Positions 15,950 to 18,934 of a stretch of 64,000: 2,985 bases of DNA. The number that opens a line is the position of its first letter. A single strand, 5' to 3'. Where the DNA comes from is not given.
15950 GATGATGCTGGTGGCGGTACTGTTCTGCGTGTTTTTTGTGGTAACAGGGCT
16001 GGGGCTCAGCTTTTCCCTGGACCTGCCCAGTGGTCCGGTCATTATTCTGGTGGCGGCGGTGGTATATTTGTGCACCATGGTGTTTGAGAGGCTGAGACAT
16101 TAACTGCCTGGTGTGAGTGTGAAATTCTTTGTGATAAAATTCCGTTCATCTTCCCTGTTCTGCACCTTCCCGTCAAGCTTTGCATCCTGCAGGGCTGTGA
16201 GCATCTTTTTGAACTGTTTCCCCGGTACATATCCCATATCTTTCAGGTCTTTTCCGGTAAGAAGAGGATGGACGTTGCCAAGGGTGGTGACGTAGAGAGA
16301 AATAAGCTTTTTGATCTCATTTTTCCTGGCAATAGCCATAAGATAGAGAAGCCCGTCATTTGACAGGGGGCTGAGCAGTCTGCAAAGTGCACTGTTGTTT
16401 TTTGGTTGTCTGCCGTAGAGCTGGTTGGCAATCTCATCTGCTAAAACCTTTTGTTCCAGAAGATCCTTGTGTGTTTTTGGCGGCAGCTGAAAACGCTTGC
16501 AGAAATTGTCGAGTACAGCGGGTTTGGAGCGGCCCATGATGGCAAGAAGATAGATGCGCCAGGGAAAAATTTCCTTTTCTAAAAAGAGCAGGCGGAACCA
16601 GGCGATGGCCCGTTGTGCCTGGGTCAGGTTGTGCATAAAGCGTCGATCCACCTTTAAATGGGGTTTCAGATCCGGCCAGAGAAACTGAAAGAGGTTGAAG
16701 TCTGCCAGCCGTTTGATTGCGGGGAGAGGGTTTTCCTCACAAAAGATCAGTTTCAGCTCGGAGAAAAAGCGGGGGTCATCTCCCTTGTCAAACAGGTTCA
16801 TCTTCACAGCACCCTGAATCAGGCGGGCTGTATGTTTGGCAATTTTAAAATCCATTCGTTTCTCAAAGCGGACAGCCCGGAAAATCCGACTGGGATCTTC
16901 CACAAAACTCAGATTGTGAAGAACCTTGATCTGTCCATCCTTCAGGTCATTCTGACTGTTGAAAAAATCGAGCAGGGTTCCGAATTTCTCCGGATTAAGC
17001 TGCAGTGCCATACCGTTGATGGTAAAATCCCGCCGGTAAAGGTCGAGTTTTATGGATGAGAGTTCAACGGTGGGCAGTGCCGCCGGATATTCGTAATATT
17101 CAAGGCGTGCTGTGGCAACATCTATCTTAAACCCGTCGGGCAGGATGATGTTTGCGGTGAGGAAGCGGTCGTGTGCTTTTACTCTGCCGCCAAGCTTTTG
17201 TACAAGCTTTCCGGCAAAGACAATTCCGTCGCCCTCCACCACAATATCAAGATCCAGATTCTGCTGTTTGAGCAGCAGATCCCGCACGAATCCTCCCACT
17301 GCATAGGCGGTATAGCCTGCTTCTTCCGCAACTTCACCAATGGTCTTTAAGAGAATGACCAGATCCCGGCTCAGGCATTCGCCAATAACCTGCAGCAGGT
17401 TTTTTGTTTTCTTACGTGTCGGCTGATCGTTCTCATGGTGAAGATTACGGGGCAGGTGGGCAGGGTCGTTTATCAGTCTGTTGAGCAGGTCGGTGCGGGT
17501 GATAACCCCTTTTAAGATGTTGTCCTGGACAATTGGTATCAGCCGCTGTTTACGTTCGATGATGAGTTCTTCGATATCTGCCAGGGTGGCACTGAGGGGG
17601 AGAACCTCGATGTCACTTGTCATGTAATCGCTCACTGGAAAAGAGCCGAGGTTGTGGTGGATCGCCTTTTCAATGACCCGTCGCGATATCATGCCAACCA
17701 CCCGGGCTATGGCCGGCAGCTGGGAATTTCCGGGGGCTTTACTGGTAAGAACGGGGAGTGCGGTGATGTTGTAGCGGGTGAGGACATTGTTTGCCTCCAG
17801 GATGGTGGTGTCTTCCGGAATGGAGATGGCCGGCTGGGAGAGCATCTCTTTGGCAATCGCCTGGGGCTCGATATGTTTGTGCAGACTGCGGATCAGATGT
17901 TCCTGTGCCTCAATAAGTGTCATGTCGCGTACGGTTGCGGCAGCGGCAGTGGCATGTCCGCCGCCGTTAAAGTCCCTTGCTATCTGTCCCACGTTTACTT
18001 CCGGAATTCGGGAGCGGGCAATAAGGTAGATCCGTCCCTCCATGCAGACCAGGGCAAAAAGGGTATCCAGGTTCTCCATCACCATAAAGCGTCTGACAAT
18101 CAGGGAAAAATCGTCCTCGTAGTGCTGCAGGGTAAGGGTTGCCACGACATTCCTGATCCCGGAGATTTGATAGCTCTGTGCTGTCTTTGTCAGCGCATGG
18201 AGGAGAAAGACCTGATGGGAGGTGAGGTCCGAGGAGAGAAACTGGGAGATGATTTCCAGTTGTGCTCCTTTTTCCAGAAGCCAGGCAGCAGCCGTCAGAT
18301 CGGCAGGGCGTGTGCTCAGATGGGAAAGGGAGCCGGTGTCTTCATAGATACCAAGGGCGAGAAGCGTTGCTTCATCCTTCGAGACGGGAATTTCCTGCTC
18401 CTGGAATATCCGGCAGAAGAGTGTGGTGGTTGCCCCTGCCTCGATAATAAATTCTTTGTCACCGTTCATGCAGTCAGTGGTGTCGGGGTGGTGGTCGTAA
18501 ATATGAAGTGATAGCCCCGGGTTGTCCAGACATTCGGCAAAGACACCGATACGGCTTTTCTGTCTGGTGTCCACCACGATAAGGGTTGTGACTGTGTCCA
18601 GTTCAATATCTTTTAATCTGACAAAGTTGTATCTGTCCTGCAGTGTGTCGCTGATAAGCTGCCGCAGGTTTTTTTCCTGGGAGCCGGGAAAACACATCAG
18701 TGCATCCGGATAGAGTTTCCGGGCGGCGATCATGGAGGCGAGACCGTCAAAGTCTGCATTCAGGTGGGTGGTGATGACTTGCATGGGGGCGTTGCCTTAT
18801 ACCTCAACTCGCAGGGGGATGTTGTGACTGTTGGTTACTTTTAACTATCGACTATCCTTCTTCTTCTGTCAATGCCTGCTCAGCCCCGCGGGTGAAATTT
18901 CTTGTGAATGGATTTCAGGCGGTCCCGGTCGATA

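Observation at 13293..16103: Non-Fur regulator for znuACB: RHH/Cys4 protein with a perfect operator and probably a leaderless mRNA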

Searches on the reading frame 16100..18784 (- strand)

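Call 3: search_protein_families(library=pfam, proteins=[window:16100-18784:-], max_evalue=1)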
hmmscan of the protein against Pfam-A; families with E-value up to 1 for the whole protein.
window:16100-18784:- (894 aa): 6 families
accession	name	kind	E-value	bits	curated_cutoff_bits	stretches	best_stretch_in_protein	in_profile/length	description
PF01743.26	PolyA_pol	-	5.1e-24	85.4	23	1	493-619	1-125/126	Poly A polymerase head domain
PF00571.33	CBS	-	2.7e-16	60.1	24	2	384-437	1-55/57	CBS domain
PF01368.27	DHH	-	2.7e-10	41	28.1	1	3-146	3-125/125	DHH family, N-terminal domain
PF12627.12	PolyA_pol_RNAbd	-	6.9e-06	26.2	22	1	645-708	1-62/64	Probable RNA and SrmB- binding site of polymerase A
PF02272.25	DHHA1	-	5.5e-05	24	25.9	1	250-296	43-91/102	DHHA1 domain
PF13735.12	tRNA_NucTran2_2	-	0.0027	18.1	27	1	839-878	101-142/149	tRNA nucleotidyltransferase domain 2 putative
